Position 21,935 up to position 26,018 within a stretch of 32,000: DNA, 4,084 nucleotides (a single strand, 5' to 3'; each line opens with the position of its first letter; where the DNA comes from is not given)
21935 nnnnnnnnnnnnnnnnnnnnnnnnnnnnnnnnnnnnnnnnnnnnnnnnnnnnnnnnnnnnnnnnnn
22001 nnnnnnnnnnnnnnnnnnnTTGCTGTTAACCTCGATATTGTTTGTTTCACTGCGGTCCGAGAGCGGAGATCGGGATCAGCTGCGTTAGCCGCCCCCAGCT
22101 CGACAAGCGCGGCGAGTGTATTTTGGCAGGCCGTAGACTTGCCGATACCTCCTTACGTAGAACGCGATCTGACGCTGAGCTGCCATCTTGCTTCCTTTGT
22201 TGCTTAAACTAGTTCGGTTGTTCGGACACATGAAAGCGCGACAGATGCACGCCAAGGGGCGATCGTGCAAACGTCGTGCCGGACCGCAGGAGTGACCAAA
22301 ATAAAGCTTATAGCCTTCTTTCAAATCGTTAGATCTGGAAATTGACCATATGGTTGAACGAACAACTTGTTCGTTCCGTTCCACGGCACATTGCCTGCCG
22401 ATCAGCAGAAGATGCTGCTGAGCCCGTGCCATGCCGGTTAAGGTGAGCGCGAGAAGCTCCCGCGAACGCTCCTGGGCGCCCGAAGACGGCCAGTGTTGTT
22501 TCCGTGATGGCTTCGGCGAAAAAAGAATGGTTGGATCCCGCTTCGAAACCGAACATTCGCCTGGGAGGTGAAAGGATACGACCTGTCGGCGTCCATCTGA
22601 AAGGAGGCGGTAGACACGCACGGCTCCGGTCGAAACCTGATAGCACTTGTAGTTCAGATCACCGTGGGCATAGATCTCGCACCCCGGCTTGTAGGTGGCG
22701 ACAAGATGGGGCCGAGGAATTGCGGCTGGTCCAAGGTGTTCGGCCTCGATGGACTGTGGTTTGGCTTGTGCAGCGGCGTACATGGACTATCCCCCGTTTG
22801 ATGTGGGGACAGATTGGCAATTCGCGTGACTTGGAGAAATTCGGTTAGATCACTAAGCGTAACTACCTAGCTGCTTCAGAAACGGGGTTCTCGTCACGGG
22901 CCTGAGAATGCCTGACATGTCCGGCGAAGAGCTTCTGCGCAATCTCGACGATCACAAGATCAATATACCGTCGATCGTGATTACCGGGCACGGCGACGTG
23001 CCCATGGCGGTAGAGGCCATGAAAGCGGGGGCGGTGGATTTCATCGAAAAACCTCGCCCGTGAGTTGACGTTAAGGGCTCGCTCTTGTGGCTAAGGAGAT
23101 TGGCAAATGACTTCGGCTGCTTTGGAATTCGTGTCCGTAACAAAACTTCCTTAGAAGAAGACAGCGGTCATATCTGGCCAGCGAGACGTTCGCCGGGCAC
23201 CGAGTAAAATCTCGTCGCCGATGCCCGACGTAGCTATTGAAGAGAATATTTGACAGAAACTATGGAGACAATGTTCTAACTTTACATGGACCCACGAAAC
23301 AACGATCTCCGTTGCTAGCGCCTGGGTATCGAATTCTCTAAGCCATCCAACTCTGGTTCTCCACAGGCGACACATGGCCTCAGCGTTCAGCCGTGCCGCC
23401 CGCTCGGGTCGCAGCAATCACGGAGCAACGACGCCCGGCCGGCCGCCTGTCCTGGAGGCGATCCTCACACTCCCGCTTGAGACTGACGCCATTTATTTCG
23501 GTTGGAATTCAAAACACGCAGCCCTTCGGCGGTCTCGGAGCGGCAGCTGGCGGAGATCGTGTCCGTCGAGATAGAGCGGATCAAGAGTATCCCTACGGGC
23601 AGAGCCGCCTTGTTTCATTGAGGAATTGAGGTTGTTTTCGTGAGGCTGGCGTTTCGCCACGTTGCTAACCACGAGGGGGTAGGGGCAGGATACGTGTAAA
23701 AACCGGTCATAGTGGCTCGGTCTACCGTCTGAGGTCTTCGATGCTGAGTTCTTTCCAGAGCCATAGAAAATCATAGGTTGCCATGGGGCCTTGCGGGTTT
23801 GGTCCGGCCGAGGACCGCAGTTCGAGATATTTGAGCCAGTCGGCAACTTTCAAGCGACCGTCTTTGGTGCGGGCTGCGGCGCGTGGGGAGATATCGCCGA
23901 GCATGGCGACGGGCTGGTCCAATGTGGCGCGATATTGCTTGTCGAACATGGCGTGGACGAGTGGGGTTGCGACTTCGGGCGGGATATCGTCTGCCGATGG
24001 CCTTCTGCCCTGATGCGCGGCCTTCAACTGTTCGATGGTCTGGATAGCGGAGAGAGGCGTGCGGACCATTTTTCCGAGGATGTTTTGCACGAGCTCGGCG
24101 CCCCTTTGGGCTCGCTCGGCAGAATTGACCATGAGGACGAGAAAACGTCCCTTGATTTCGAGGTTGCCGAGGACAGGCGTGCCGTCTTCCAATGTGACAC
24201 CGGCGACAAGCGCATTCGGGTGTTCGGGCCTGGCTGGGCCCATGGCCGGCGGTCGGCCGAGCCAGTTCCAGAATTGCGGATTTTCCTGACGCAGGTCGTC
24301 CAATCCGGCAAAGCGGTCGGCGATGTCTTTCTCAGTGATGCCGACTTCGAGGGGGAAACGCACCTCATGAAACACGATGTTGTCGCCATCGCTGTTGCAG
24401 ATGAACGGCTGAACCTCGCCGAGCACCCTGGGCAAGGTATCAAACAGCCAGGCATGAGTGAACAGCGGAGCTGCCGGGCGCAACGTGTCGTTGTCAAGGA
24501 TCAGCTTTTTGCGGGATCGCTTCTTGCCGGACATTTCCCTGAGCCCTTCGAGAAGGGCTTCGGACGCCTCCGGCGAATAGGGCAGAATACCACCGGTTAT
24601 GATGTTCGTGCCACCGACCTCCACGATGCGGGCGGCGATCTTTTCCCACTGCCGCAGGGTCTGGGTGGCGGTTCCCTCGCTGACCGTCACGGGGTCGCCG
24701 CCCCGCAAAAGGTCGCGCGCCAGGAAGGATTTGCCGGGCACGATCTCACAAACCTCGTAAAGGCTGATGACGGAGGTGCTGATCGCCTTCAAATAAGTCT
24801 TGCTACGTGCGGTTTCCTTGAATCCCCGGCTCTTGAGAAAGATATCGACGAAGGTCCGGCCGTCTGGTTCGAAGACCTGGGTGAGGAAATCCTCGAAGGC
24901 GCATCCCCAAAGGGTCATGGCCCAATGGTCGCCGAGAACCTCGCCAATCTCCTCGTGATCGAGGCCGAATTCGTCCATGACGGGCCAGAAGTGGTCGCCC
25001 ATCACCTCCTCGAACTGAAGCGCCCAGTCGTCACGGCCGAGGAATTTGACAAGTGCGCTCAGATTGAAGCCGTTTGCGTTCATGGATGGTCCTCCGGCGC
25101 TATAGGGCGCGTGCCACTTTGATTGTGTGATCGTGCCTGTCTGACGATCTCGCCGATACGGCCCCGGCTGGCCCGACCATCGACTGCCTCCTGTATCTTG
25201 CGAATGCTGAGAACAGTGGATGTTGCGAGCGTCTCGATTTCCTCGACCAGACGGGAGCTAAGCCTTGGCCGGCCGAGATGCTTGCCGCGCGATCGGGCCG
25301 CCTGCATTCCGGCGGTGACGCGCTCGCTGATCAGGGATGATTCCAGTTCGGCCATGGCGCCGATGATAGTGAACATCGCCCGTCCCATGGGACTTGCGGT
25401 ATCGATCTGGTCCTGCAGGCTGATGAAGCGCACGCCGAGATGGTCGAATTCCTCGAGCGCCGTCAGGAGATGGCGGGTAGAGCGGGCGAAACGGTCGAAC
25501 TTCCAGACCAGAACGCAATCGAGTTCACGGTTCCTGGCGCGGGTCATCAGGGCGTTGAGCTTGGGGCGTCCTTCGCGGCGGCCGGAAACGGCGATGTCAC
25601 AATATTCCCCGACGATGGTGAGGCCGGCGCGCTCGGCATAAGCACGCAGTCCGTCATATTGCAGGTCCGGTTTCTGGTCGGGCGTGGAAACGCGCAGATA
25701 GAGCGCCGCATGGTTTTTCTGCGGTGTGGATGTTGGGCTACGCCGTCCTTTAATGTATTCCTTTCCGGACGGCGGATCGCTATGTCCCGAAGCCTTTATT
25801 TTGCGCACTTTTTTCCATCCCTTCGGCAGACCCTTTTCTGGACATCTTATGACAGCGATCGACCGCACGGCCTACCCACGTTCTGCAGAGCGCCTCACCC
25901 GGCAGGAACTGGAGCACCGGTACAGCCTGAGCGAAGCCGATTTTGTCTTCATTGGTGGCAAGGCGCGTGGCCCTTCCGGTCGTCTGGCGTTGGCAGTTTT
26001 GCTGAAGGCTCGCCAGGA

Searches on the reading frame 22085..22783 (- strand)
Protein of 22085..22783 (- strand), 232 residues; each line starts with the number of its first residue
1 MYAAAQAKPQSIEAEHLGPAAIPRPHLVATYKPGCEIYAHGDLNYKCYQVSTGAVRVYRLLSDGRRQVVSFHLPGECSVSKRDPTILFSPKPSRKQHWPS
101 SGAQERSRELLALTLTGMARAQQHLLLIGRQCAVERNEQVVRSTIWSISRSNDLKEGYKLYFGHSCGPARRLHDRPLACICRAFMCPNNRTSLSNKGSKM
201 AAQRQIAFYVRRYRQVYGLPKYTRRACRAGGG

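Call 10: search_protein_families(library=pfam, proteins=[window:22085-22783:-], max_evalue=0.001)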
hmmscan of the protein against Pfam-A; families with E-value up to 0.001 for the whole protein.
window:22085-22783:- (232 aa): 1 family
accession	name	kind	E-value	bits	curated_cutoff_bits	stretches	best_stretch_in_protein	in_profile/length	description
PF00027.35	cNMP_binding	-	9.6e-08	32.3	27.5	1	30-77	3-50/89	Cyclic nucleotide-binding domain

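Call 90: search_protein_families(library=ncbifam, proteins=[window:22085-22783:-], max_evalue=0.00001)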
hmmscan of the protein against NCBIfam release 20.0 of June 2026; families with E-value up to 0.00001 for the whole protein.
window:22085-22783:- (232 aa): 1 family
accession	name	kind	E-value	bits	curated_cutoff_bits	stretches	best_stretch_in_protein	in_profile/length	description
NF050806.1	TransRegFixKCaul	equivalog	7.5e-18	64.5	300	1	12-77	9-74/215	transcriptional regulator FixK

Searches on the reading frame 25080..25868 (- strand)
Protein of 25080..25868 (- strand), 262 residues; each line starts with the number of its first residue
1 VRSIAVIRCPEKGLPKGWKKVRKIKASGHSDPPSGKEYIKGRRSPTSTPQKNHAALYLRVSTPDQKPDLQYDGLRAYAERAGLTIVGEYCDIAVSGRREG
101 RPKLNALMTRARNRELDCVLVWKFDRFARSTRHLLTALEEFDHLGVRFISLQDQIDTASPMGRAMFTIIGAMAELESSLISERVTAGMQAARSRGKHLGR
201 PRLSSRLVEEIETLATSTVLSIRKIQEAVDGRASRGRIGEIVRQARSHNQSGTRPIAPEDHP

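Call 11: search_protein_families(library=pfam, proteins=[window:25080-25868:-], max_evalue=0.001)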
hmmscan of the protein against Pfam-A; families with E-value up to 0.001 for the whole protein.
window:25080-25868:- (262 aa): 1 family
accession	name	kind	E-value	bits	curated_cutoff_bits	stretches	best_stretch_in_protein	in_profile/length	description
PF00239.26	Resolvase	-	2.1e-44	151.6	23.3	1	54-197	1-145/145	Resolvase, N terminal domain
